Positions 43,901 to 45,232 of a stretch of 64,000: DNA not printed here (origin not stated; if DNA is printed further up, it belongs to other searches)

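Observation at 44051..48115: Exosortase/archaeosortase-family gene and a PEF-CTERM substrate inside a bacterial-style Wzx/Wzy polysaccharide export module in an archaeon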

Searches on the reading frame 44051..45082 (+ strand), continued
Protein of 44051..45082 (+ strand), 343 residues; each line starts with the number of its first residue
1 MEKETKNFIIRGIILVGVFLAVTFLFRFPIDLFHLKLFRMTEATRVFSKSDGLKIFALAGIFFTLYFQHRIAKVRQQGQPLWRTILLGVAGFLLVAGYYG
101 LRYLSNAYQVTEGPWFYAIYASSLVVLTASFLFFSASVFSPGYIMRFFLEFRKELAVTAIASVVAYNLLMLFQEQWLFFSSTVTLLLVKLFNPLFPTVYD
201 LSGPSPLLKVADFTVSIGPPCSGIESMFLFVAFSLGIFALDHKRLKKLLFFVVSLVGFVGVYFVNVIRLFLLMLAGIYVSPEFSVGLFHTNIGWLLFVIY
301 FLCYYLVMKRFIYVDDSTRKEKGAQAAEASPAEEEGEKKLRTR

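Call 29: find_related_loci(query=A1, collection=genome_contigs, flank=10000)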
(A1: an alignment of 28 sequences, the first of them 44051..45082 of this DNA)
Query A1 (343 aa) in genome_contigs; peptide patterns used: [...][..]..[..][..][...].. (x = any residue, [..] = any of these).
75 stretches matched a pattern; 31 encode a relative of the query (tblastn E <= 1e-3); 30 distinct loci.
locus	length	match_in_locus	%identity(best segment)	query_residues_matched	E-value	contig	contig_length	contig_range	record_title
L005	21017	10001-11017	66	2-342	4e-148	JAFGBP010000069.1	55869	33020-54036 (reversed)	MAG: Candidatus Woesearchaeota archaeon isolate Zod_Metabat.1039 k87_13082593, whole genome shotgun sequence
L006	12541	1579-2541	51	1-321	7e-96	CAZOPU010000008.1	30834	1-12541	MAG TPA_asm: uncultured Methanosarcinales archaeon isolate SRP167436_co1_361 genome assembly, contig: NODE_2107_length_3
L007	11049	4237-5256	47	1-340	2e-90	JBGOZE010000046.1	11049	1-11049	MAG: Candidatus Nanoarchaeia archaeon isolate OBJ_0618_130150_25 k141_7087539_length_11049_cov_10.0000, whole genome sho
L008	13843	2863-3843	47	1-325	6e-89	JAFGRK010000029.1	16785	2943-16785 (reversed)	MAG: Candidatus Woesearchaeota archaeon isolate Zod_Metabat.825 k87_12996259, whole genome shotgun sequence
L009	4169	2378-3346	47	1-323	4e-88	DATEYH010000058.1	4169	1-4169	MAG TPA_asm: Candidatus Nanoarchaeia archaeon isolate SMAG_U8440 k141_5753, whole genome shotgun sequence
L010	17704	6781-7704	40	2-313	5e-67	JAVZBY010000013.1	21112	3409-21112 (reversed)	MAG: Candidatus Woesearchaeota archaeon isolate DRTY-6_201705_bins_17 DRTY-6_201705_bins_17_scaffold_13, whole genome sh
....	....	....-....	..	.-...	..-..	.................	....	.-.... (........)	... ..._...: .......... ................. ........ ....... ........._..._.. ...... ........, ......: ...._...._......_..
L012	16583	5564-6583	38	1-341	7e-64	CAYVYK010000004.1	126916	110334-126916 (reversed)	MAG TPA_asm: uncultured Methanosarcinales archaeon isolate binchicken_co115_67 genome assembly, contig: NODE_241_length_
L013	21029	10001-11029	40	1-335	8e-62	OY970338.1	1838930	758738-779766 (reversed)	MAG: uncultured Candidatus Woesearchaeota archaeon isolate MFD02416.bin.c.18 genome assembly, chromosome: 1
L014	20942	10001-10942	44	2-315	6e-72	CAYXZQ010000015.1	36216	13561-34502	MAG TPA_asm: uncultured Methanosarcinales archaeon isolate SRP214966_co3_191 genome assembly, contig: NODE_1122_length_3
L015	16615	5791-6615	34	40-314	2e-38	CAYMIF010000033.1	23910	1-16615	MAG TPA_asm: uncultured Methanosarcinales archaeon isolate SRP141376_co4_74 genome assembly, contig: NODE_3777_length_23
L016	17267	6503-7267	35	66-313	7e-38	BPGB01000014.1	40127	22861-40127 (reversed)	MAG: Candidatus Woesearchaeota archaeon KatS3mg002 DNA, contig_15951, whole genome shotgun sequence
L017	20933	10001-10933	30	14-335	9e-38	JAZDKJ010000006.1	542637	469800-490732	MAG: Candidatus Woesearchaeota archaeon isolate MEGAHIT-group-0.53 k141_6708147, whole genome shotgun sequence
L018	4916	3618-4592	33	2-313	8e-36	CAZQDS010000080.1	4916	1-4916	MAG TPA_asm: uncultured Methanosarcinales archaeon isolate SRP173033_co2_62 genome assembly, contig: NODE_13308_length_4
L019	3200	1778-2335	37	137-313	1e-32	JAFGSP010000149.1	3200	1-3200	MAG: Candidatus Woesearchaeota archaeon isolate Zod_Metabat.908 k87_10539381, whole genome shotgun sequence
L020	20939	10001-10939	30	1-320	2e-31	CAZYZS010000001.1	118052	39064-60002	MAG TPA_asm: Candidatus Woesearchaeota archaeon isolate binchicken_co234_229 genome assembly, contig: NODE_24_length_118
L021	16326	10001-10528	37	133-308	1e-30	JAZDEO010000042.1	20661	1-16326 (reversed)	MAG: archaeon isolate MEGAHIT-group-0.155 k141_3761933, whole genome shotgun sequence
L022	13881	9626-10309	33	105-329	7e-30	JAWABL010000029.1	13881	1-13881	MAG: Candidatus Woesearchaeota archaeon isolate JZ-4_201808_bins_108 JZ-4_201808_bins_108_scaffold_29, whole genome shot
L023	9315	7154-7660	33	138-305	3e-28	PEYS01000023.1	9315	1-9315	MAG: Candidatus Woesearchaeota archaeon CG08_land_8_20_14_0_20_47_9 CG08_land_8_20_14_0.20_scaffold_5486_c, whole genome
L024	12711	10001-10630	34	123-321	2e-28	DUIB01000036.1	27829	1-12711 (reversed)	MAG TPA_asm: Candidatus Woesearchaeota archaeon isolate UBA12459 contig_1738, whole genome shotgun sequence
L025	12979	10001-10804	29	60-336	1e-26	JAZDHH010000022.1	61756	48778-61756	MAG: Nanoarchaeota archaeon isolate MEGAHIT-group-0.31 k141_19021658, whole genome shotgun sequence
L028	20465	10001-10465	34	180-343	3e-22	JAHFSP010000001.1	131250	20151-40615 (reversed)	MAG: Candidatus Woesearchaeota archaeon isolate nzgw60 NODE_67_length_131251_cov_5.225562, whole genome shotgun sequence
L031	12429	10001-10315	35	200-305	2e-9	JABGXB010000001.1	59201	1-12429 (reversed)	MAG: Candidatus Woesearchaeota archaeon isolate SI034_bin65 k141_2558572, whole genome shotgun sequence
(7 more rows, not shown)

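Call 33: find_homologous_proteins(query=A1, max_evalue=0.001)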
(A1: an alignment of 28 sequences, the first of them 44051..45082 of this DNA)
Query A1 (28 sequences) (343 aa, profile of the alignment): 41 proteins with E <= 0.001 among 8000 candidates.
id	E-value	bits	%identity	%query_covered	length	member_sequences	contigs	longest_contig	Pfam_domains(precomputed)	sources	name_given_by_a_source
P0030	5.1e-126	439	45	94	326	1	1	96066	PF09721.16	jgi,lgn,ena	-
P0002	1.4e-125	437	66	99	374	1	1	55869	PF09721.16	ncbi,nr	ncbi:exosortase/archaeosortase family protein [Candidatus Woesearchaeota archaeon]|nr:exosortase/arc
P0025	4.2e-125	436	47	94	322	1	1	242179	PF09721.16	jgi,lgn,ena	-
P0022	7.4e-124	431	48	94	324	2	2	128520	PF09721.16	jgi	-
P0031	7.4e-123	428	46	94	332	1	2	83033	PF09721.16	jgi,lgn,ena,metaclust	metaclust:\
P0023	7.8e-123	428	48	91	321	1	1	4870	PF09721.16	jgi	jgi:exosortase/archaeosortase family protein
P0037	1.8e-122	427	45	92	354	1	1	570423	PF09721.16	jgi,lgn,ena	-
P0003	8.8e-122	425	60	92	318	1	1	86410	PF09721.16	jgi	jgi:exosortase/archaeosortase family protein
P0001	1.7e-121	424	100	100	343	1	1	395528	PF09721.16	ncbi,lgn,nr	ncbi:exosortase/archaeosortase family protein [Candidatus Woesearchaeota archaeon]|nr:exosortase/arc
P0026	1.6e-120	421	45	96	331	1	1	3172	PF09721.16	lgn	-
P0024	8.1e-120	418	48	94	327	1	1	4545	PF09721.16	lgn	-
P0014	8.5e-120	418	52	93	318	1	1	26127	PF09721.16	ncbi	-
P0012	1.3e-119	418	51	91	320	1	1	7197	PF09721.16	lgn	-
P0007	2.1e-119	417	55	91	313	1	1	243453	PF09721.16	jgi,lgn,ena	-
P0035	8.3e-118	412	45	93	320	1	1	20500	PF09721.16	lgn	-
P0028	2.6e-117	410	48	96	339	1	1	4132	PF09721.16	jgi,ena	-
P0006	6.5e-117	409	56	91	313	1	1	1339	PF09721.16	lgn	-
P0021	7.0e-117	409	49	91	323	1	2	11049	PF09721.16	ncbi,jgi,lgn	jgi:exosortase/archaeosortase family protein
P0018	8.4e-117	408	46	93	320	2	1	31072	PF09721.16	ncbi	ncbi:MAG: archaeosortase/exosortase family protein [Candidatus Woesearchaeota archaeon]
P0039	1.2e-116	408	46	90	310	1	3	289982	PF09721.16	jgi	-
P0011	4.4e-116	406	52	91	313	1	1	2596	PF09721.16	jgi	jgi:exosortase/archaeosortase family protein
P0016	6.9e-116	405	51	91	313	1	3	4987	PF09721.16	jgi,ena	-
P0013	2.0e-115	404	51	93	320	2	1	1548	PF09721.16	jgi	jgi:hypothetical protein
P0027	8.4e-115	402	47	92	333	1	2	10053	PF09721.16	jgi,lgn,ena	-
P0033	1.8e-114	401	44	93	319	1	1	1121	PF09721.16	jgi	jgi:exosortase/archaeosortase family protein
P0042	2.1e-113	397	44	92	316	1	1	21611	PF09721.16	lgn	-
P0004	4.4e-113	396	55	94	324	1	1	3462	PF09721.16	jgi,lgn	jgi:exosortase/archaeosortase family protein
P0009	7.1e-113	395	54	94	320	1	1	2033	PF09721.16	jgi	jgi:exosortase/archaeosortase family protein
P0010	2.5e-112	394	54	94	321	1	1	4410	PF09721.16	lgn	-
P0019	7.2e-112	392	47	94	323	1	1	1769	PF09721.16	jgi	jgi:exosortase/archaeosortase family protein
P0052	8.7e-112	392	39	94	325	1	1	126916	PF09721.16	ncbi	-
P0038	7.4e-109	382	47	90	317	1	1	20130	PF09721.16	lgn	-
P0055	2.9e-106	374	37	91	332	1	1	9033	PF09721.16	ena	-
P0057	1.5e-104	368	35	97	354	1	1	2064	PF09721.16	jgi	jgi:exosortase/archaeosortase family protein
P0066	5.4e-79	284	28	90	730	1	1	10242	PF01943.23,PF09721.16,PF01554.24,PF13440.12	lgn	-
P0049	1.6e-77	279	53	57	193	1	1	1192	PF09721.16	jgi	jgi:exosortase/archaeosortase family protein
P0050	3.0e-77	278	49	70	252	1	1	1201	PF09721.16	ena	-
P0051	9.5e-77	277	55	53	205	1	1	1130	PF09721.16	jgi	jgi:exosortase/archaeosortase family protein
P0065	1.0e-69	254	23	56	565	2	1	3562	PF09721.16,PF02517.22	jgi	jgi:exosortase E/protease (VPEID-CTERM system)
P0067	9.9e-53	198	26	49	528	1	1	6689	PF09721.16,PF02517.22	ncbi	-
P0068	1.1e-21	96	24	38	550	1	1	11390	PF09721.16,PF02517.22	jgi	jgi:exosortase E/protease (VPEID-CTERM system)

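Call 34: find_encoding_contigs(protein=P0066, flank=10000, max_places=2)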
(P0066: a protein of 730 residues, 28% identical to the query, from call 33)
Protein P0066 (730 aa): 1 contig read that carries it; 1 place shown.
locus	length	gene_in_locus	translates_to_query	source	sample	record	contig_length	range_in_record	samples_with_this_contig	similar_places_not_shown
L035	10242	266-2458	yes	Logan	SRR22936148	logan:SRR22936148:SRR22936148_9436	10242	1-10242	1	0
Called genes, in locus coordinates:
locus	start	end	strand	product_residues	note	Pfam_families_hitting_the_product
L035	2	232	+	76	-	?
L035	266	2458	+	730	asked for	PF09721:Exosortase_EpsH, PF01943:Polysacc_synt, PF13440:Polysacc_synt_3, PF01554:MatE (weak)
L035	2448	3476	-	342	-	PF00534:Glycos_transf_1, PF13692:Glyco_trans_1_4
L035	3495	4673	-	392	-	PF13439:Glyco_transf_4, PF13477:Glyco_trans_4_2 (weak), PF20706:GT4-conflict (weak), PF00534:Glycos_transf_1, PF13692:Glyco_trans_1_4, PF13524:Glyco_trans_1_2 (weak)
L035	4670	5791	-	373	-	PF09971:DUF2206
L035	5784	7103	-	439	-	-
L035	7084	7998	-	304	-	PF00535:Glycos_transf_2, PF10111:Glyco_tranf_2_2, PF13641:Glyco_tranf_2_3, PF13632:Glyco_trans_2_3 (weak)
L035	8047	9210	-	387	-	PF13439:Glyco_transf_4, PF13477:Glyco_trans_4_2 (weak), PF00534:Glycos_transf_1, PF13692:Glyco_trans_1_4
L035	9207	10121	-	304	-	PF00535:Glycos_transf_2, PF10111:Glyco_tranf_2_2 (weak), PF13641:Glyco_tranf_2_3 (weak)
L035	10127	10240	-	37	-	?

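Call 53: search_solved_structures(query=A2, max_evalue=1)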
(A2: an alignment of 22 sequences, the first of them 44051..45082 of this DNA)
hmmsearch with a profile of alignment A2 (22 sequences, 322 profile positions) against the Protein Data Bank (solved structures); distinct sequences matched with E-value up to 1: 0.

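Call 55: search_protein_representatives(alignment_id=A2)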
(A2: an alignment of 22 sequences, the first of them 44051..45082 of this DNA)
Query: 22 sequences, 322 profile positions. Proteins with E-value up to 0.001 (for the whole library): 2502; up to 1e-10: 1013; up to 1e-30: 168. The best 150 are listed.
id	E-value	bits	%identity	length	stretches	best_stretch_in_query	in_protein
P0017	1.1e-115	402.9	-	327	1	2-318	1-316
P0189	2.5e-114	398.6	-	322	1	2-321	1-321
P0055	1.0e-112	393.3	-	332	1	5-321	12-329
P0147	5.9e-95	334.9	-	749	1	4-316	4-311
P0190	8.5e-95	334.4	-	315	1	3-318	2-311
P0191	5.6e-94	331.7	-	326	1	2-316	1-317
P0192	1.1e-90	320.8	-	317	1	2-316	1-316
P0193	1.0e-88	314.4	-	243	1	75-316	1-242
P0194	1.7e-82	293.9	-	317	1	7-315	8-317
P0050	5.2e-82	292.4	-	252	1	72-319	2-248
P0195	5.9e-80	285.6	-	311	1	4-314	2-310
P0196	8.8e-78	278.4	-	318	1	2-317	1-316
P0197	2.3e-77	277.0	-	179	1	137-315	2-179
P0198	3.8e-76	273.1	-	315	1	6-315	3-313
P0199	4.7e-73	262.9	-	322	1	2-317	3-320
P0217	4.5e-54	200.5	-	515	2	3-320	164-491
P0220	2.2e-53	198.2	-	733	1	5-315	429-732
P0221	2.3e-53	198.2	-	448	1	8-320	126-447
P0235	2.4e-47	178.5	-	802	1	4-318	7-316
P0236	3.0e-47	178.1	-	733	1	4-320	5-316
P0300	3.5e-35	138.5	-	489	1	119-319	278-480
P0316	1.3e-33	133.3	-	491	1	125-314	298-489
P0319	1.9e-33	132.8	-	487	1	115-312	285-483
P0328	7.4e-33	130.8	-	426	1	124-319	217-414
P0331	1.4e-32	129.9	-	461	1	4-313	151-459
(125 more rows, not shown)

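Call 56: search_protein_families(library=pfam, proteins=[P0220, P0235, P0236, P0217, P0221, P0300, P0316, P0319, P0328, P0331], max_evalue=0.0001)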
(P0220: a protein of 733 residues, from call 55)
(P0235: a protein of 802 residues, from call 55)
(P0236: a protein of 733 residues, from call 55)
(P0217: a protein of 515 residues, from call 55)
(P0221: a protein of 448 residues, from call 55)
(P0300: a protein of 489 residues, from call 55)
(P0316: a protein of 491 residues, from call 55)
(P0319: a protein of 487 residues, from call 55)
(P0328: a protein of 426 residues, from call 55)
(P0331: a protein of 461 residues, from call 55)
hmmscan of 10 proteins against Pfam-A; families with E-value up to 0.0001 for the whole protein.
P0220 (733 aa): 2 families
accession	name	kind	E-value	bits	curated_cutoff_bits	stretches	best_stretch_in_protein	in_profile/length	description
PF01943.22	Polysacc_synt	-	7.1e-13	49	28.2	1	16-270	3-257/274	Polysaccharide biosynthesis protein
PF09721.15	Exosortase_EpsH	-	2.6e-10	40.5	25.7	1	508-725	28-250/254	Transmembrane exosortase (Exosortase_EpsH)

P0235 (802 aa): 1 family
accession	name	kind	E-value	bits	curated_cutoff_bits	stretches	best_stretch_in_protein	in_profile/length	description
PF09721.15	Exosortase_EpsH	-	4.3e-11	43.1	25.7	1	59-304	34-248/254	Transmembrane exosortase (Exosortase_EpsH)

P0236 (733 aa): 3 families
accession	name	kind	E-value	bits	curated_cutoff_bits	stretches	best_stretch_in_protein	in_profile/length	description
PF09721.15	Exosortase_EpsH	-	4.3e-11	43.1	25.7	1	116-306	74-252/254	Transmembrane exosortase (Exosortase_EpsH)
PF01943.22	Polysacc_synt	-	2.9e-08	33.9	28.2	1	336-534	2-199/274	Polysaccharide biosynthesis protein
PF01554.23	MatE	-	2.3e-07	31.1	24.9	1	564-701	17-161/161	MatE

P0217 (515 aa): 1 family
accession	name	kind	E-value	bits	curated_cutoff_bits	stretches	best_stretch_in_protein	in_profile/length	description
PF09721.15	Exosortase_EpsH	-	1.4e-12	48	25.7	1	219-481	24-252/254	Transmembrane exosortase (Exosortase_EpsH)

P0221 (448 aa): 1 family
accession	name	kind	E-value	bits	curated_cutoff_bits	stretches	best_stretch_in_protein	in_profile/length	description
PF09721.15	Exosortase_EpsH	-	1.5e-19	70.8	25.7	1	182-437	30-252/254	Transmembrane exosortase (Exosortase_EpsH)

P0300 (489 aa): 1 family
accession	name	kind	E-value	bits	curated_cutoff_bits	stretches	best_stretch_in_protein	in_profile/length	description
PF09721.15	Exosortase_EpsH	-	1.6e-09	38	25.7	1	288-470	76-251/254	Transmembrane exosortase (Exosortase_EpsH)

P0316 (491 aa): 1 family
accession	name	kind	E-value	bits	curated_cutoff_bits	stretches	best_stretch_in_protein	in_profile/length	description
PF09721.15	Exosortase_EpsH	-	1.5e-11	44.6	25.7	1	299-484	83-251/254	Transmembrane exosortase (Exosortase_EpsH)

P0319 (487 aa): 1 family
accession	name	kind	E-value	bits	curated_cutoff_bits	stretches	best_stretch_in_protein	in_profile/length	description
PF09721.15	Exosortase_EpsH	-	3.4e-10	40.2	25.7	1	288-477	82-249/254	Transmembrane exosortase (Exosortase_EpsH)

P0328 (426 aa): 1 family
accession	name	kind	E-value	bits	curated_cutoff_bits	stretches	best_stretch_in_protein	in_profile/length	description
PF09721.15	Exosortase_EpsH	-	6.2e-10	39.3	25.7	1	223-404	84-251/254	Transmembrane exosortase (Exosortase_EpsH)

P0331 (461 aa): 1 family
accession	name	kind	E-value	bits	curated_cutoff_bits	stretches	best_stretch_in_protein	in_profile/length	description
PF09721.15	Exosortase_EpsH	-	3.4e-16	59.8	25.7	1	201-453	29-249/254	Transmembrane exosortase (Exosortase_EpsH)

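Call 57: predict_structure(alignment_id=A2)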
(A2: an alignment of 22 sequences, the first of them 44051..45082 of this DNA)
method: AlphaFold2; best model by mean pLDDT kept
length: 343 residues; sequences in the alignment: 22
mean_pLDDT: 87.9   pTM: 0.80
mean pLDDT of the five models: 87.9, 86.6, 85.7, 84.3, 83.8
residues with pLDDT >= 90: 224; 70-90: 84; 50-70: 25; < 50: 10
segments of 3 or more residues with pLDDT < 50: 334-343
pLDDT, mean of each block of 10 residues (from residue 1): 93 92 87 86 73 90 94 94 97 96 93 92 94 97 97 96 93 90 95 95 91 85 89 94 92 95 93 91 77 82 91 68 61 49 43
secondary structure, 60 per line:
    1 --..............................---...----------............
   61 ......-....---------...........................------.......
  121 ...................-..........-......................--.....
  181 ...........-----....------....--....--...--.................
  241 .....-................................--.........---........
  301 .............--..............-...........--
elements in order: H3-32 H49-66 H68-71 H81-107 H114-139 H141-150 H152-173 H176-191 E197-200 E207-210 E213-216 H224-244 H247-278 H281-289 H293-312 H316-329 H331-341
